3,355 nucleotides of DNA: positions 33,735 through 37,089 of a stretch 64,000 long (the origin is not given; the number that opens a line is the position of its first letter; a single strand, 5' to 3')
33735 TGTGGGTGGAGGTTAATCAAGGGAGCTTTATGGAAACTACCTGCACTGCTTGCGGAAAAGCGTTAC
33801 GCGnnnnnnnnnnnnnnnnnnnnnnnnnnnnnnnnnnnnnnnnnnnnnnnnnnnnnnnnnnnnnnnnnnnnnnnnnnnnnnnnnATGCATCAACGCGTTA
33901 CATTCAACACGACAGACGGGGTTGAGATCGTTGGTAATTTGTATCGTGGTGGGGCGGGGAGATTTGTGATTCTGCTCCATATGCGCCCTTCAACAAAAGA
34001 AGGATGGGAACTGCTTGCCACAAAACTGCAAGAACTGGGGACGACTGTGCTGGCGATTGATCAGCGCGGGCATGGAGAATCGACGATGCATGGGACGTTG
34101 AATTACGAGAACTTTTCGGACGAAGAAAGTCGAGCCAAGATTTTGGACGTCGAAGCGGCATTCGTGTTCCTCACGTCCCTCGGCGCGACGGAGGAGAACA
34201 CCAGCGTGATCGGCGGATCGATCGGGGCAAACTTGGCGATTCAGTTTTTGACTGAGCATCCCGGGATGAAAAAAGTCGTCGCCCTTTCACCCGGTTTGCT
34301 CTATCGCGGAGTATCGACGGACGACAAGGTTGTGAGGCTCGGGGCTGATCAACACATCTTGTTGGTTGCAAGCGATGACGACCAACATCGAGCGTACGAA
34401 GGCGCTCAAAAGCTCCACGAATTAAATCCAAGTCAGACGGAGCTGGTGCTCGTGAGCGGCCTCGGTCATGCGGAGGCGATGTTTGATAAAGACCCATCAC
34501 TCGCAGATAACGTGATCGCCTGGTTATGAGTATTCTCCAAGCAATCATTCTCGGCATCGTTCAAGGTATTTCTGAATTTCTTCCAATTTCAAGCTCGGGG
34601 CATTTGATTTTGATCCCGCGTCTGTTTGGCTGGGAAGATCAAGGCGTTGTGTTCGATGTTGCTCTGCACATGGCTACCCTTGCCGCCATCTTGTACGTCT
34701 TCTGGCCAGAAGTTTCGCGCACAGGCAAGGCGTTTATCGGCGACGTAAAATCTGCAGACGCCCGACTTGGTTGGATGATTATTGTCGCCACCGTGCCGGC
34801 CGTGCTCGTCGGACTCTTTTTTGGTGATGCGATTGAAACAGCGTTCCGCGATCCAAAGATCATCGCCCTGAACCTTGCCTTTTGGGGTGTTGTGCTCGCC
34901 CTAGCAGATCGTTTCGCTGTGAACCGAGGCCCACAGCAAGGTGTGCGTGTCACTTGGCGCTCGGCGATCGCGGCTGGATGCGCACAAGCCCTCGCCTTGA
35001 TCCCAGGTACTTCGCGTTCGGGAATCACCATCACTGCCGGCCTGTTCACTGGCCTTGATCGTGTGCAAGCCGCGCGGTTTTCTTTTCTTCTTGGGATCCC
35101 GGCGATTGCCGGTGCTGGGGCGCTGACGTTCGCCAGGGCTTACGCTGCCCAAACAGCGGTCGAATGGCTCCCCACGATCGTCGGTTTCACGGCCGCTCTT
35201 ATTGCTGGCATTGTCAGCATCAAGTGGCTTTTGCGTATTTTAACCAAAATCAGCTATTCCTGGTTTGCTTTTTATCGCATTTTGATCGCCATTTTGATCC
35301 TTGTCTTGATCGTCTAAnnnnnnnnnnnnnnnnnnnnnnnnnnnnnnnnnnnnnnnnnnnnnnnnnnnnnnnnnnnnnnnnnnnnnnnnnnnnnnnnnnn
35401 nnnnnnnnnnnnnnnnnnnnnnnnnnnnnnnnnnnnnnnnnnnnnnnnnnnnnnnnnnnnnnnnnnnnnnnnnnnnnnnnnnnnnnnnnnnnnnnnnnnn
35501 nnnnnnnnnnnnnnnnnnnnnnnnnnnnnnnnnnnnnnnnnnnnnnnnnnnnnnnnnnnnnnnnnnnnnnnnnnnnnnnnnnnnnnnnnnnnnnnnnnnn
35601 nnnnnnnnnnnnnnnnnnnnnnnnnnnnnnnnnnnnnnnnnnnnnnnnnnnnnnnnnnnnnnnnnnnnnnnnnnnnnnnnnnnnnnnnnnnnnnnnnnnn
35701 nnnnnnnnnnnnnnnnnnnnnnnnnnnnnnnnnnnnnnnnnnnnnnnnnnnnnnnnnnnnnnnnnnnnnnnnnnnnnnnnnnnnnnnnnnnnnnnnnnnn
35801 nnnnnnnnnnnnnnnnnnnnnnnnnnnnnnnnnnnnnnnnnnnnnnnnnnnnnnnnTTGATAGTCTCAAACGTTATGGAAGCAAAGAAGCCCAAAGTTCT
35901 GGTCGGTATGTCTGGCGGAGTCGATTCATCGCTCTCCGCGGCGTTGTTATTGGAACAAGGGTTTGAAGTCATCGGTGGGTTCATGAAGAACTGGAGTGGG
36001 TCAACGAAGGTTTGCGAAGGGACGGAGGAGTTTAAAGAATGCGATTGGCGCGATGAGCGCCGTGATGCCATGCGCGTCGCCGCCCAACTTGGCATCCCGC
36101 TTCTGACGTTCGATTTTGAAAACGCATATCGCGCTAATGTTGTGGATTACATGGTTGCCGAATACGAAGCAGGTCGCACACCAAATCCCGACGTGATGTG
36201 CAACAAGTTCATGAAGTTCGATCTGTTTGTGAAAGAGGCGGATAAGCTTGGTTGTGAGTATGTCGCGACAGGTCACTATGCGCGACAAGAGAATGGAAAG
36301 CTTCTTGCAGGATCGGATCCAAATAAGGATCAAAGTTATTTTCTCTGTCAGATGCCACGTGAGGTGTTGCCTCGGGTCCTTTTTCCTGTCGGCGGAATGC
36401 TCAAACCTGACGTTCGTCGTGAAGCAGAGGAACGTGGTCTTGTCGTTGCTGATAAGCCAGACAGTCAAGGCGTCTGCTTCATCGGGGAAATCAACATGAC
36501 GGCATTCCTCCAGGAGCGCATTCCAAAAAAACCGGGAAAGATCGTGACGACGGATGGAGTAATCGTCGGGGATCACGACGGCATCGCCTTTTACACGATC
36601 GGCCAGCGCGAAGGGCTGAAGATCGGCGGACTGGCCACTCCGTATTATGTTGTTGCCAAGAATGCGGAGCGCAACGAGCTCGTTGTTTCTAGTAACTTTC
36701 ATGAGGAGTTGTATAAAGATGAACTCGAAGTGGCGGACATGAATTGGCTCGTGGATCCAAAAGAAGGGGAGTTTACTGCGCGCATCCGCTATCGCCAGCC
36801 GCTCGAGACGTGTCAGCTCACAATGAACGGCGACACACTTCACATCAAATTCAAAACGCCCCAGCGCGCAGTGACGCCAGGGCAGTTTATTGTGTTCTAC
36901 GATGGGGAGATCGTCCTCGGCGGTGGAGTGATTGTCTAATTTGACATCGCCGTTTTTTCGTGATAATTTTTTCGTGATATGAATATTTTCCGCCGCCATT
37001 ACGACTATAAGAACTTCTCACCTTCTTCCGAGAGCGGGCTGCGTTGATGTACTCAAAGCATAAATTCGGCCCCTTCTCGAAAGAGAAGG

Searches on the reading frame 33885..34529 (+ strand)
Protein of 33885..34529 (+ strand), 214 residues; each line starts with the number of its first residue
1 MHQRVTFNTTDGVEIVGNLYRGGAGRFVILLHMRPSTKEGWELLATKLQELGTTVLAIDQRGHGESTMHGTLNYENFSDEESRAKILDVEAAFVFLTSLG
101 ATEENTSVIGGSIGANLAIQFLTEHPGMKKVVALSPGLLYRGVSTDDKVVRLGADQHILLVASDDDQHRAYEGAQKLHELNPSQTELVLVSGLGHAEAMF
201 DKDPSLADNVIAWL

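Call 16: search_protein_families(library=pfam, proteins=[window:33885-34529:+], max_evalue=0.01)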
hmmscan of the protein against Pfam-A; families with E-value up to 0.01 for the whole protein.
window:33885-34529:+ (214 aa): 5 families
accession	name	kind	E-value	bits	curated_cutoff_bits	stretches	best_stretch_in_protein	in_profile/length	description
PF12146.15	Hydrolase_4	-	6.2e-12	45.8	27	1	28-140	7-113/239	Serine aminopeptidase, S33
PF00561.26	Abhydrolase_1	-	1.2e-09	38.6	25.8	1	28-139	3-103/245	alpha/beta hydrolase fold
PF12697.13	Abhydrolase_6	-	5.6e-07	30.9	26.3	1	29-143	2-94/217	Alpha/beta hydrolase family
PF00326.27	Peptidase_S9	-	7.4e-05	22.8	22.6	1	48-193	10-153/213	Prolyl oligopeptidase family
PF08386.16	Abhydrolase_4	-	0.0037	17.8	21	0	148-214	25-91/103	TAP-like protein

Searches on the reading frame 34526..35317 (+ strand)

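Call 16: search_protein_families(library=pfam, proteins=[window:34526-35317:+], max_evalue=0.01)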
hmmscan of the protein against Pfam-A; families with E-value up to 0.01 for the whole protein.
window:34526-35317:+ (263 aa): 1 family
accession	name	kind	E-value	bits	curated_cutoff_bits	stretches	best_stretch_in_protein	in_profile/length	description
PF02673.24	BacA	-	1.9e-79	267.5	33.4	1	6-257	1-257/257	Bacitracin resistance protein BacA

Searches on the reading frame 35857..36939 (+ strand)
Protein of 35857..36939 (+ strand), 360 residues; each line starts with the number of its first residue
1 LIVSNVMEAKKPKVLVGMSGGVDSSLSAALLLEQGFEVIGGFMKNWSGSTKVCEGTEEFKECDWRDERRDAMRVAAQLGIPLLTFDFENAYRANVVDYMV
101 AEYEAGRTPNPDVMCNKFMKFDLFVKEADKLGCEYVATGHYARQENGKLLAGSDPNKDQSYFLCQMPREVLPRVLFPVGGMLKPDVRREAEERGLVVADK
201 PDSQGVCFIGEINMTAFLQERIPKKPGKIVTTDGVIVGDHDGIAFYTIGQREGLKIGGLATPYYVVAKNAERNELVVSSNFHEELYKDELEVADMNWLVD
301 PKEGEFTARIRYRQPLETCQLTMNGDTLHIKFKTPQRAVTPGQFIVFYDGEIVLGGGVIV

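Call 16: search_protein_families(library=pfam, proteins=[window:35857-36939:+], max_evalue=0.01)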
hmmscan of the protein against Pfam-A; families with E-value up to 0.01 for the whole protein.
window:35857-36939:+ (360 aa): 5 families
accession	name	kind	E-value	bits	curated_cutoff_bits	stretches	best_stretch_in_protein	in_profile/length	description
PF03054.22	tRNA_Me_trans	-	5.2e-72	242.2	20.6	1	13-210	2-201/202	tRNA methyl transferase HUP domain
PF20258.4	tRNA_Me_trans_C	-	8e-24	84.2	20.6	1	288-359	2-77/77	Aminomethyltransferase beta-barrel domain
PF20259.3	tRNA_Me_trans_M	-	1.9e-23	82.2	27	1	216-278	2-65/66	tRNA methyl transferase PRC-barrel domain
PF02540.23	NAD_synthase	-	1.7e-05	24.5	21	1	3-94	10-88/242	NAD synthase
PF02568.20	ThiI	-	0.0081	16.2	20.5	0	13-49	5-41/197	Thiamine biosynthesis protein (ThiI)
